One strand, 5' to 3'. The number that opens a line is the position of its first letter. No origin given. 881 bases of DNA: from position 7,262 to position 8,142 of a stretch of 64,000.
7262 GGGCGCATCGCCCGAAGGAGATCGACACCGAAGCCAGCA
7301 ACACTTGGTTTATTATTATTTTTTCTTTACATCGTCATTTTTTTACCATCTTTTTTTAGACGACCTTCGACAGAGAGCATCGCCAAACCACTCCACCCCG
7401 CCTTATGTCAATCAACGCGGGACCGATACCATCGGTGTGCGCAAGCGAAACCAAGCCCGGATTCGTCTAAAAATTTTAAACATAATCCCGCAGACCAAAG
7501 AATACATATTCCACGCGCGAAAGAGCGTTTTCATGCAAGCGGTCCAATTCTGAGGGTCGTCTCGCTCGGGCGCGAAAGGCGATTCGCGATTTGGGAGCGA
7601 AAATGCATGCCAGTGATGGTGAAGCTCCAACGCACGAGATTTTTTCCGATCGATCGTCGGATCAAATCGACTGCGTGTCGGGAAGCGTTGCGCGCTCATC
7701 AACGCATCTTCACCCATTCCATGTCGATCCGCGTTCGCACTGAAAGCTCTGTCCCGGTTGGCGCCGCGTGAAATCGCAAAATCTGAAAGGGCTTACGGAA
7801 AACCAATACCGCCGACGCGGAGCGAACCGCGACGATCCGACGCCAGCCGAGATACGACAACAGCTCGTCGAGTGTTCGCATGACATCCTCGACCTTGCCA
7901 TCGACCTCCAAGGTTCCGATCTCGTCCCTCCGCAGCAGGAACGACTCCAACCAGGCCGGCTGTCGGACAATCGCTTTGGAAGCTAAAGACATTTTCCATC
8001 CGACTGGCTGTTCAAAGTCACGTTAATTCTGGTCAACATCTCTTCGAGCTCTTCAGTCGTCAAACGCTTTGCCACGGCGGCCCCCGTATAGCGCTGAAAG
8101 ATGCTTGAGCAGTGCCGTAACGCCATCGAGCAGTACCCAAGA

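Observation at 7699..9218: Overlapping 411-aa / 97-aa gene pair of completely unknown function, downstream of a receiver-domain gene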

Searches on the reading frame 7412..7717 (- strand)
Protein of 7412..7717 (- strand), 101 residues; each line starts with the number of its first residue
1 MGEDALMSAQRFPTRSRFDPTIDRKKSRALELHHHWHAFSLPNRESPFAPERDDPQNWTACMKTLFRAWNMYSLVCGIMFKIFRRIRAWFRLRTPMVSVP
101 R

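Call 5: search_protein_families(library=pfam, proteins=[window:7412-7717:-], max_evalue=1)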
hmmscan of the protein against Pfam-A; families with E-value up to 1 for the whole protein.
window:7412-7717:- (101 aa): 0 families

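Call 6: search_protein_families(library=padloc, proteins=[window:7412-7717:-], max_evalue=1)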
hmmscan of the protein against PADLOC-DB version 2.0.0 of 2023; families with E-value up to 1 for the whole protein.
window:7412-7717:- (101 aa): 0 families

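Call 7: search_protein_families(library=ncbifam, proteins=[window:7412-7717:-], max_evalue=1)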
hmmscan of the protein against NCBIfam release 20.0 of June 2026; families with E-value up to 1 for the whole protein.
window:7412-7717:- (101 aa): 0 families

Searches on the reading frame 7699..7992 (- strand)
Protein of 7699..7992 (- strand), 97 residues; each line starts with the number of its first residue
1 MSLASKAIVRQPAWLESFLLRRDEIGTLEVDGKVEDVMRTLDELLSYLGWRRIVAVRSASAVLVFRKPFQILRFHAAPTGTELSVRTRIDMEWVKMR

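Call 5: search_protein_families(library=pfam, proteins=[window:7699-7992:-], max_evalue=1)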
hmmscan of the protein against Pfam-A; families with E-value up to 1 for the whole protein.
window:7699-7992:- (97 aa): 0 families

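Call 6: search_protein_families(library=padloc, proteins=[window:7699-7992:-], max_evalue=1)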
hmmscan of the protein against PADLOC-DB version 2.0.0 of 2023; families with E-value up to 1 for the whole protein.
window:7699-7992:- (97 aa): 0 families

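Call 7: search_protein_families(library=ncbifam, proteins=[window:7699-7992:-], max_evalue=1)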
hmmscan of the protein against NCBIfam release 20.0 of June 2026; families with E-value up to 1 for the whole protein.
window:7699-7992:- (97 aa): 0 families

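Call 20: find_homologous_proteins(query=window:7699-7992:-, max_evalue=10)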
Query window:7699-7992:- (97 aa): 7 proteins with E <= 10 among 10 candidates.
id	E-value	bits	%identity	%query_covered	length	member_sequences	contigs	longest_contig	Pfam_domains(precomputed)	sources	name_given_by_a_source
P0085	3.5e-51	189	92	100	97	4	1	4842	-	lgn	-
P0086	2.4e-49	183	90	100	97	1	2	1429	-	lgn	-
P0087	5.5e-48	178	88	100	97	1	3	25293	-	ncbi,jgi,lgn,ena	-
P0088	1.4e-47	177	88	100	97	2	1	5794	-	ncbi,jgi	jgi:hypothetical protein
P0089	1.6e-43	164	81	100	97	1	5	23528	-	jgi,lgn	jgi:hypothetical protein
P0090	2.0e-42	161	84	93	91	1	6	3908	-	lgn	-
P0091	1.1e-25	107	60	99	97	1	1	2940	-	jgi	jgi:hypothetical protein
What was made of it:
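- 7699..7992 (-): 97-aa basic (pI 10.1) alpha+beta protein, a partner restricted to one clade. Only 7 homologue clusters, six of them exactly 97 aa and one 91 aa (call 20).
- It is short, has a narrow distribution and matches no family (calls 5-7, 20).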

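Call 21: find_encoding_contigs(protein=P0087, flank=10000, max_places=3)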
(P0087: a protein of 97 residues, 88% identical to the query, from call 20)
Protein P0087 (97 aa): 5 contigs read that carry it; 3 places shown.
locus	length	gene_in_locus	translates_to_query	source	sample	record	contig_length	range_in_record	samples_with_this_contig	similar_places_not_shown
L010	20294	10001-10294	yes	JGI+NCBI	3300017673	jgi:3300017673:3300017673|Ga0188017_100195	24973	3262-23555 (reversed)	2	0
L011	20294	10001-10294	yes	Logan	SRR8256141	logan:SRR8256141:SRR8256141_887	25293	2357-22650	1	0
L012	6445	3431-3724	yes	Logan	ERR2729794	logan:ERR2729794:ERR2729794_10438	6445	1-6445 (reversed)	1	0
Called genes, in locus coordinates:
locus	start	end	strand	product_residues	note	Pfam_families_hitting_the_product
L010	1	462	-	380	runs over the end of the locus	PF12704:MacB_PCD, PF02687:FtsX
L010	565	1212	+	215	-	PF00440:TetR_N, PF13305:TetR_C_33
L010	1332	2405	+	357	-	PF00356:LacI, PF00532:Peripla_BP_1, PF13407:Peripla_BP_4, PF13377:Peripla_BP_3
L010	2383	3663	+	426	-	PF01547:SBP_bac_1, PF13416:SBP_bac_8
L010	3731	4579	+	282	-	PF00528:BPD_transp_1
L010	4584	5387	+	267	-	PF00528:BPD_transp_1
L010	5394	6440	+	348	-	PF00005:ABC_tran, PF13304:AAA_21 (faint), PF08402:TOBE_2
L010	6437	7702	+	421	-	PF22422:MGH1-like_GH, PF01204:Trehalase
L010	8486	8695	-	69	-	-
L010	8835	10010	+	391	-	-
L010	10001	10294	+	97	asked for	-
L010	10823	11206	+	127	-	PF07309:FlaF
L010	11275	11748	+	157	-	-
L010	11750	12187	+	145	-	-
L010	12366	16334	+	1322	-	-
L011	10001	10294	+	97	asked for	-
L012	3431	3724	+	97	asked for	-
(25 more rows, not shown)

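Call 22: find_encoding_contigs(protein=P0089, flank=10000, max_places=3)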
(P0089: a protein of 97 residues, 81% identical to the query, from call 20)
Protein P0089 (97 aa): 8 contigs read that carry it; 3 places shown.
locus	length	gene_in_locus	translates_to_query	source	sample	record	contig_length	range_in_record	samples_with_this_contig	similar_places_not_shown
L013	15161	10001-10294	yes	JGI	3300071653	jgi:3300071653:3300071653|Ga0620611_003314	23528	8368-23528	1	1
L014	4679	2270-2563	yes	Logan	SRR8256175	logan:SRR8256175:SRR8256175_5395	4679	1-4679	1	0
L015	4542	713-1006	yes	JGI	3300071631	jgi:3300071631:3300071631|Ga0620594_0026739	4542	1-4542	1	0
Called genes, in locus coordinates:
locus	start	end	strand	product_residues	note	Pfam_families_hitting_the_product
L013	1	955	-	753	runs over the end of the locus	PF00672:HAMP, PF00015:MCPsignal, PF07238:PilZ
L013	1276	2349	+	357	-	PF00356:LacI, PF00532:Peripla_BP_1, PF13407:Peripla_BP_4, PF13377:Peripla_BP_3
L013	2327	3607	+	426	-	PF01547:SBP_bac_1, PF13416:SBP_bac_8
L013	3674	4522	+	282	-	PF00528:BPD_transp_1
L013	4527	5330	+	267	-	PF00528:BPD_transp_1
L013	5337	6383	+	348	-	PF00005:ABC_tran, PF13304:AAA_21 (faint), PF08402:TOBE_2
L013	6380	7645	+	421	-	PF22422:MGH1-like_GH, PF01204:Trehalase (weak)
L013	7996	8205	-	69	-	-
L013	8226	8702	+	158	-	PF00072:Response_reg (weak)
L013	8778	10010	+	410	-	-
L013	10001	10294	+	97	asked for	-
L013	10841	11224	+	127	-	PF07309:FlaF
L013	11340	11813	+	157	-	-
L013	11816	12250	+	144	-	-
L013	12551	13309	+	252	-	-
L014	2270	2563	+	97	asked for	-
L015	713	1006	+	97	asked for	-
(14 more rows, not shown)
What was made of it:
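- The cassette keeps the same chromosomal neighbourhood in relatives (calls 21, 22).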

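Call 23: find_encoding_contigs(protein=P0091, flank=10000, max_places=2)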
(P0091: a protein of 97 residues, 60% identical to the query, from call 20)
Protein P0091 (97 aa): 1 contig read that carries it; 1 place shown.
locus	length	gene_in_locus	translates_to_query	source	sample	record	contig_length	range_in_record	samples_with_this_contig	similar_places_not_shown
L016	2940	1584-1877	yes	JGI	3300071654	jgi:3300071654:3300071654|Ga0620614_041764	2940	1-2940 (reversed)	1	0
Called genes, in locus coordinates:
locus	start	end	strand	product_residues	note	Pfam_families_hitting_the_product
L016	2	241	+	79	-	?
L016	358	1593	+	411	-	-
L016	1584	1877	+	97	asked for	-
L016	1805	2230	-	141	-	-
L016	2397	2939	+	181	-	?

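Call 53: predict_structure(alignment_id=A2)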
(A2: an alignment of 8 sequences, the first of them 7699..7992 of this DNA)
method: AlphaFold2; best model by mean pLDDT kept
length: 97 residues; sequences in the alignment: 8
mean_pLDDT: 80.6   pTM: 0.71
mean pLDDT of the five models: 80.6, 79.5, 74.3, 74.3, 64.4
residues with pLDDT >= 90: 35; 70-90: 44; 50-70: 10; < 50: 8
segments of 3 or more residues with pLDDT < 50: 1-8
pLDDT, mean of each block of 10 residues (from residue 1): 43 75 80 89 91 86 91 90 80 81
secondary structure, 60 per line:
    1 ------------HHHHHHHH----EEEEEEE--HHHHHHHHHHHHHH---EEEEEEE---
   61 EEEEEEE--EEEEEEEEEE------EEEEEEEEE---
elements in order: H13-20 E25-31 H34-47 E51-57 E61-67 E70-79 E86-94
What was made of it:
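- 7699..7992 (-): AF2 pLDDT 80.6, topology a-b-a-b-b-b-b (call 53).
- The AF2 fold is confident, pLDDT 80.6 (call 53).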

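Call 62: find_related_loci(query=A2, collection=metagenome_contigs, flank=6000)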
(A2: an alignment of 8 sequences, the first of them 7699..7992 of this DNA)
Query A2 (97 aa) in metagenome_contigs; peptide patterns used: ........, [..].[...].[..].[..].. (x = any residue, [..] = any of these).
219 stretches matched a pattern; 4 encode a relative of the query (tblastn E <= 1e-3); 4 distinct loci.
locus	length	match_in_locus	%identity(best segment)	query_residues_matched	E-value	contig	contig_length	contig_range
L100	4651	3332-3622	93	1-97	7e-58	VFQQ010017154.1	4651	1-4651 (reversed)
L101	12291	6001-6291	89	1-97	1e-55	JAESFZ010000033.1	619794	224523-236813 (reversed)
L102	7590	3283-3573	89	1-97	1e-55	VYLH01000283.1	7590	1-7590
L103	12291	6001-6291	88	1-97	4e-55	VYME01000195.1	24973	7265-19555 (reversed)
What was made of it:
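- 7699..7992 (-): A metagenome scan added 4 loci (call 62).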

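Call 66: search_solved_structures(query=A2, max_evalue=10)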
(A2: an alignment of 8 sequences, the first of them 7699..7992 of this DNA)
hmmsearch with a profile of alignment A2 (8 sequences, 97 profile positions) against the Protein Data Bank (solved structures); distinct sequences matched with E-value up to 10: 0.
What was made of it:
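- On KA1 / SRPBCC / DUF1795 fold classes (97-aa protein): No Pfam, NCBIfam or PDB-sequence match (calls 5, 7, 66)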

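Call 67: search_protein_families(library=phrogs, proteins=[window:7699-7992:-], max_evalue=0.1)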
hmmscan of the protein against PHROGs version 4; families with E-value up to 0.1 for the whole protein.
window:7699-7992:- (97 aa): 1 family
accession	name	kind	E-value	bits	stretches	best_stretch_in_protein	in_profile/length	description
phrog_8984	-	unknown function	0.013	16.7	1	12-55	4-46/68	-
